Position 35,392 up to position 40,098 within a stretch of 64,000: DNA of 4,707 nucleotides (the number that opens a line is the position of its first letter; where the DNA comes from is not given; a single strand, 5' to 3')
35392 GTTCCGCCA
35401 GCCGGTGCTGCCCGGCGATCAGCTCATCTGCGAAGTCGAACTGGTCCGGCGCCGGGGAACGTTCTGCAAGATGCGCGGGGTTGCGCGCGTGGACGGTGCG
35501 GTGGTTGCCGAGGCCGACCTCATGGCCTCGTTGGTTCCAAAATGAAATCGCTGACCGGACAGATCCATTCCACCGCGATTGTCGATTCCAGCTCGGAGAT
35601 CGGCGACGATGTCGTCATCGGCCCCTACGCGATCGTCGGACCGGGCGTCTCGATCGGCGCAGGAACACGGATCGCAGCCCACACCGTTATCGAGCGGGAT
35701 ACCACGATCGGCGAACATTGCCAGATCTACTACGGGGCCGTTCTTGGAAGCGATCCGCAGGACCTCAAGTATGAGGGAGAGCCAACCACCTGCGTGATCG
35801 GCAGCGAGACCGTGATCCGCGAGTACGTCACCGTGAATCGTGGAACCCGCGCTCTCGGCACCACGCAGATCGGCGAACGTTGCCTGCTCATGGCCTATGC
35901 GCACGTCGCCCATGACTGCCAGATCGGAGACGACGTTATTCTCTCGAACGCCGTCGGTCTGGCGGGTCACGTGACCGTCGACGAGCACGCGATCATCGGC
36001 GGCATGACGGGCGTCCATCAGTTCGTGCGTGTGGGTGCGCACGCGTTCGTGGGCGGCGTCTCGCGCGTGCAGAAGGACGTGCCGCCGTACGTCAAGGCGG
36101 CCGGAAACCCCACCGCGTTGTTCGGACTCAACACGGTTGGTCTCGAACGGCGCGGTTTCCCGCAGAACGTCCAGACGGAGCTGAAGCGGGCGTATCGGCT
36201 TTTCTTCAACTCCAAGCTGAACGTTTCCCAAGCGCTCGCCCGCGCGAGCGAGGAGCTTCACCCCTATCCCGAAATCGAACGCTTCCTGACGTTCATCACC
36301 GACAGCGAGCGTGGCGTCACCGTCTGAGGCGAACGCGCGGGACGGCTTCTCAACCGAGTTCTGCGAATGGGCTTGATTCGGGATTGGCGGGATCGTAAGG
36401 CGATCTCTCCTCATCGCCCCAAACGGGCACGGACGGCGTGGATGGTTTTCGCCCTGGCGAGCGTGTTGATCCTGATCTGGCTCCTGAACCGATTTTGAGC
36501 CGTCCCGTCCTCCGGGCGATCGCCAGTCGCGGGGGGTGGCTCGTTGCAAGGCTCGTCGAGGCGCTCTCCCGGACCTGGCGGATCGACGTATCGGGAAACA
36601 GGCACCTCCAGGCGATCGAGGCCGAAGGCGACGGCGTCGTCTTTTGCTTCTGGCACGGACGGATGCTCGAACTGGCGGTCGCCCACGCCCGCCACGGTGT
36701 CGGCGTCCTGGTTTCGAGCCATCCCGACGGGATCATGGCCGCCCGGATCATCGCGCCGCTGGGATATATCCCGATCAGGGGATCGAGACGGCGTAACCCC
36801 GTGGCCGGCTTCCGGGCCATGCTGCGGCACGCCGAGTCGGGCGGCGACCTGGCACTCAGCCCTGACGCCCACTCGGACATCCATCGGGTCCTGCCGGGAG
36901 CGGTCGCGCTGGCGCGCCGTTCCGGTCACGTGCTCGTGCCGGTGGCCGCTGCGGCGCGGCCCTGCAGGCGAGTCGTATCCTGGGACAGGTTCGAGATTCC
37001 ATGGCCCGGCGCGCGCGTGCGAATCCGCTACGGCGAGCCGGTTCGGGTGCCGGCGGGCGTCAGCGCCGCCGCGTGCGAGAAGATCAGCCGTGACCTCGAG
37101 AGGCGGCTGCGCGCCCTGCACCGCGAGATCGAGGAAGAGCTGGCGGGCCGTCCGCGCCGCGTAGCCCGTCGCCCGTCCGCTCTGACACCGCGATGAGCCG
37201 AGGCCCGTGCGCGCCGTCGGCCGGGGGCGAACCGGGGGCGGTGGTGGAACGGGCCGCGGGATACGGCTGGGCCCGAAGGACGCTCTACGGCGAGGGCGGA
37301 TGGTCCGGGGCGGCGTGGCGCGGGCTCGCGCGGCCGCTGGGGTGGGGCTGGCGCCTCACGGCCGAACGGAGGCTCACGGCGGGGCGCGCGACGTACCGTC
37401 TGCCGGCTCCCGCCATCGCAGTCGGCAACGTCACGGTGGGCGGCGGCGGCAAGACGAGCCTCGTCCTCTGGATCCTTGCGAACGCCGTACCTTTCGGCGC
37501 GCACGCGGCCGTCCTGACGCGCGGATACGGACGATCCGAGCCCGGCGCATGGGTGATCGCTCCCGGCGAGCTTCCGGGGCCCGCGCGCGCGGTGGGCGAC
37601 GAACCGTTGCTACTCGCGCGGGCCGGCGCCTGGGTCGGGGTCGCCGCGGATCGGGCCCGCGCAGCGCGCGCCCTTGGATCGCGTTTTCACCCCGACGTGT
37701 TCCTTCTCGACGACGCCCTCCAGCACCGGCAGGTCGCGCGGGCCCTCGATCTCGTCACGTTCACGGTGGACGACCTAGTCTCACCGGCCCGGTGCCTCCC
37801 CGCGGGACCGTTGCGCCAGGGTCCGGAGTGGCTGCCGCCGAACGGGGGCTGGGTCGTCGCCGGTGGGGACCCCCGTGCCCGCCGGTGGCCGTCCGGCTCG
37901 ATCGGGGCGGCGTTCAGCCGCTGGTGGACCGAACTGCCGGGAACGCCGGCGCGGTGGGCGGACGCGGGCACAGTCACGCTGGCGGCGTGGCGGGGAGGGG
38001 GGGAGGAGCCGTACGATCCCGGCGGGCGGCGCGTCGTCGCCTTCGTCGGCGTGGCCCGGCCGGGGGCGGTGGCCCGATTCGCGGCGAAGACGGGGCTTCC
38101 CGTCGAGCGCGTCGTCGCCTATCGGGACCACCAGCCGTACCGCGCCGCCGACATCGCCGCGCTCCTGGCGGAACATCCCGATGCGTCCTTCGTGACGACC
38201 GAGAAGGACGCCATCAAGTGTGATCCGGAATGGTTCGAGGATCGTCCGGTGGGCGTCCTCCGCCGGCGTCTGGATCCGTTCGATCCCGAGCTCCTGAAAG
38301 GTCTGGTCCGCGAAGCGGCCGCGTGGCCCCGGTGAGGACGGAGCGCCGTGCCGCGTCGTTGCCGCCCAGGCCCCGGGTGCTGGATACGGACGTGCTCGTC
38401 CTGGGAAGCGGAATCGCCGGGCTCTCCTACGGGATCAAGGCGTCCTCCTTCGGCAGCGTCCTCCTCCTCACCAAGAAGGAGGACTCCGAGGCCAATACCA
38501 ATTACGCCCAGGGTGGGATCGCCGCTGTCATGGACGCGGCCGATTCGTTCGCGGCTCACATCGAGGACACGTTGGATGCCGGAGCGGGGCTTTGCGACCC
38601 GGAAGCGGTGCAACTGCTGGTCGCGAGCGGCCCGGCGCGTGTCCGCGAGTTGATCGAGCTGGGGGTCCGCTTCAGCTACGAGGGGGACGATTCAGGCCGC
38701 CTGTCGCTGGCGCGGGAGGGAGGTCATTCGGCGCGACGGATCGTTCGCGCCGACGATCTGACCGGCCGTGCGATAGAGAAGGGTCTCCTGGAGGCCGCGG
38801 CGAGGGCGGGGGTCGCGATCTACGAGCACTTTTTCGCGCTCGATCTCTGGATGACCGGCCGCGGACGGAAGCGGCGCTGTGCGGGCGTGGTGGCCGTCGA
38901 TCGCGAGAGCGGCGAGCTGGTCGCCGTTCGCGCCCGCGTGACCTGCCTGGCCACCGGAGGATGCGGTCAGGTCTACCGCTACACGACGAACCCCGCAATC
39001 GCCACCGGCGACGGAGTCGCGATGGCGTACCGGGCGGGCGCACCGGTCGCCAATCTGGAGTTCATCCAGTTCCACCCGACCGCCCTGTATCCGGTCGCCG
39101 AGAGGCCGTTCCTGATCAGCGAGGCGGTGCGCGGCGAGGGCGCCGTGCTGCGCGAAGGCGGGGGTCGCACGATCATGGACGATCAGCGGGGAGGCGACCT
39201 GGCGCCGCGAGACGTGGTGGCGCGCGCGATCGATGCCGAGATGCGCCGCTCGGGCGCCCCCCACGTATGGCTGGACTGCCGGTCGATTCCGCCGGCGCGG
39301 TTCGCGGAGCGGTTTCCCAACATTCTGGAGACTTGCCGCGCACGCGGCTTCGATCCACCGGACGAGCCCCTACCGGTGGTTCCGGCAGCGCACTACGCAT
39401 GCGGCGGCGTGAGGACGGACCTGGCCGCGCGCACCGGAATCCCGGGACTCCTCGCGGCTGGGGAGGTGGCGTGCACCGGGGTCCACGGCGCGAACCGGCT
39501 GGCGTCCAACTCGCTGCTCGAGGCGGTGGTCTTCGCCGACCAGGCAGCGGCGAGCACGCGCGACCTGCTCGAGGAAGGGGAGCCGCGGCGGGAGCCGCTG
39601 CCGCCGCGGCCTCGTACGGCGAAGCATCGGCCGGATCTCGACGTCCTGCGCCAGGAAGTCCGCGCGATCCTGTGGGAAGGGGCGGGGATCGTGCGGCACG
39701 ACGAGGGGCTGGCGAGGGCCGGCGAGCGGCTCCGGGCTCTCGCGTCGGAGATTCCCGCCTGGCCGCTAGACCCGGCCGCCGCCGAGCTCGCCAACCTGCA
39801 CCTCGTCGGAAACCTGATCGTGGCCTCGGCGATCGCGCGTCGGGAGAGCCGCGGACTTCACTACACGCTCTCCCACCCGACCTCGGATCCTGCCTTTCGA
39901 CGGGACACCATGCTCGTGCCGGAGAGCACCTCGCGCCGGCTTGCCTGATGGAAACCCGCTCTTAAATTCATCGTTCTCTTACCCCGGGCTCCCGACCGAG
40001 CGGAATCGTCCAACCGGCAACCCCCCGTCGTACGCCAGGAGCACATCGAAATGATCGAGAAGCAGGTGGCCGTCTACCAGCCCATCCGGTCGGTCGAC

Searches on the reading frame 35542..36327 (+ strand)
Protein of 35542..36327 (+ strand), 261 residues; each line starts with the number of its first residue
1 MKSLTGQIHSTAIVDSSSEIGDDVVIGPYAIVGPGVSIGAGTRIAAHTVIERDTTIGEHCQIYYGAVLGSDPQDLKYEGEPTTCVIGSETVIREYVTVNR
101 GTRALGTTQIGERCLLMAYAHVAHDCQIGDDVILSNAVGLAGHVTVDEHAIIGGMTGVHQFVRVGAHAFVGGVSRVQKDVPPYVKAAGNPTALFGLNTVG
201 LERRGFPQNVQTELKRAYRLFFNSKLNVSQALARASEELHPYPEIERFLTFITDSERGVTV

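Call 78: search_protein_families(library=pfam, proteins=[window:35542-36327:+], max_evalue=0.00001)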
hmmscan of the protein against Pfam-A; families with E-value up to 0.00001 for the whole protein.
window:35542-36327:+ (261 aa): 4 families
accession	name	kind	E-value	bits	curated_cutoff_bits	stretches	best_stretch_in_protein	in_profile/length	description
PF00132.30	Hexapep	-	1e-27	95.1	27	2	18-51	2-35/36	Bacterial transferase hexapeptide (six repeats)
PF13720.11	Acetyltransf_11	-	2.5e-26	92.3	24.5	1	179-259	1-81/82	Udp N-acetylglucosamine O-acyltransferase; Domain 2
PF25084.1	LbH_EIF2B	-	3.8e-09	36.9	54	0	21-102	13-91/105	EIF2B subunit epsilon LbH domain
PF25087.1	GMPPB_C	-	3.2e-07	30.5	39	0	11-112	4-102/110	GMPPB C-terminal domain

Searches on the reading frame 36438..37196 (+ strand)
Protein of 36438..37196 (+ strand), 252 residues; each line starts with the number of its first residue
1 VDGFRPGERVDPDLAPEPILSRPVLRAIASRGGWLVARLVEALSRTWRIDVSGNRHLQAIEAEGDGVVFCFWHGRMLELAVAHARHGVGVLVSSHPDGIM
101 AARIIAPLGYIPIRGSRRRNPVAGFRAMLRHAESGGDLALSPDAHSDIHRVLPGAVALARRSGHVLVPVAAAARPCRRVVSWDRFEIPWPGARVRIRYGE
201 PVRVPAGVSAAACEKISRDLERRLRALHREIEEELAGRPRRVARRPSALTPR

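Call 78: search_protein_families(library=pfam, proteins=[window:36438-37196:+], max_evalue=0.00001)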
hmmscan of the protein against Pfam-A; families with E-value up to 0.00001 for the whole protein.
window:36438-37196:+ (252 aa): 1 family
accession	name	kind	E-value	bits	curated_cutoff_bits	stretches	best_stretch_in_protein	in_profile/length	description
PF04028.18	DUF374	-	1.3e-14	54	26.8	1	83-143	3-63/69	Domain of unknown function (DUF374)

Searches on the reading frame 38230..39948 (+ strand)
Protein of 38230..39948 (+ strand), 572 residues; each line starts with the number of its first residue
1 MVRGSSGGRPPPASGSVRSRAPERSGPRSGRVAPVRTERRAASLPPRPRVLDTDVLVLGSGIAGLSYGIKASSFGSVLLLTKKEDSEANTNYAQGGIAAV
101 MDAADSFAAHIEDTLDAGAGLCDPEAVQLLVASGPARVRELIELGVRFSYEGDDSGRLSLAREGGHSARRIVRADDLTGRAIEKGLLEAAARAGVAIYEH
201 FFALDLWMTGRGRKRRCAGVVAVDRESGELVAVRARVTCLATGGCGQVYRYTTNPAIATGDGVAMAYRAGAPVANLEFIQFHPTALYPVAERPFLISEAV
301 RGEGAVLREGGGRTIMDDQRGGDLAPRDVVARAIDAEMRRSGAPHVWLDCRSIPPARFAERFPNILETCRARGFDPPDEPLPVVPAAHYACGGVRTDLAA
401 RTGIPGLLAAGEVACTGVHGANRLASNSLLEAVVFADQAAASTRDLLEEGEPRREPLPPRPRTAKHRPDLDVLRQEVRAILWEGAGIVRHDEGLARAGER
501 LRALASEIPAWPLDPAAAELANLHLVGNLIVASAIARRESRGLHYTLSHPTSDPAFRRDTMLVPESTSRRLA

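Call 78: search_protein_families(library=pfam, proteins=[window:38230-39948:+], max_evalue=0.00001)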
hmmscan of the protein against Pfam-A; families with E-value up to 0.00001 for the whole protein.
window:38230-39948:+ (572 aa): 2 families
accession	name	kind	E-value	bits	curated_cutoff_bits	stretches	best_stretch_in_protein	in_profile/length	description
PF00890.30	FAD_binding_2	-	2.9e-93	313.8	20.4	1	54-429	1-414/414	FAD binding domain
PF02910.25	Succ_DH_flav_C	-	3.2e-09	37.2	20.8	1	474-562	1-100/130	Fumarate reductase flavoprotein C-term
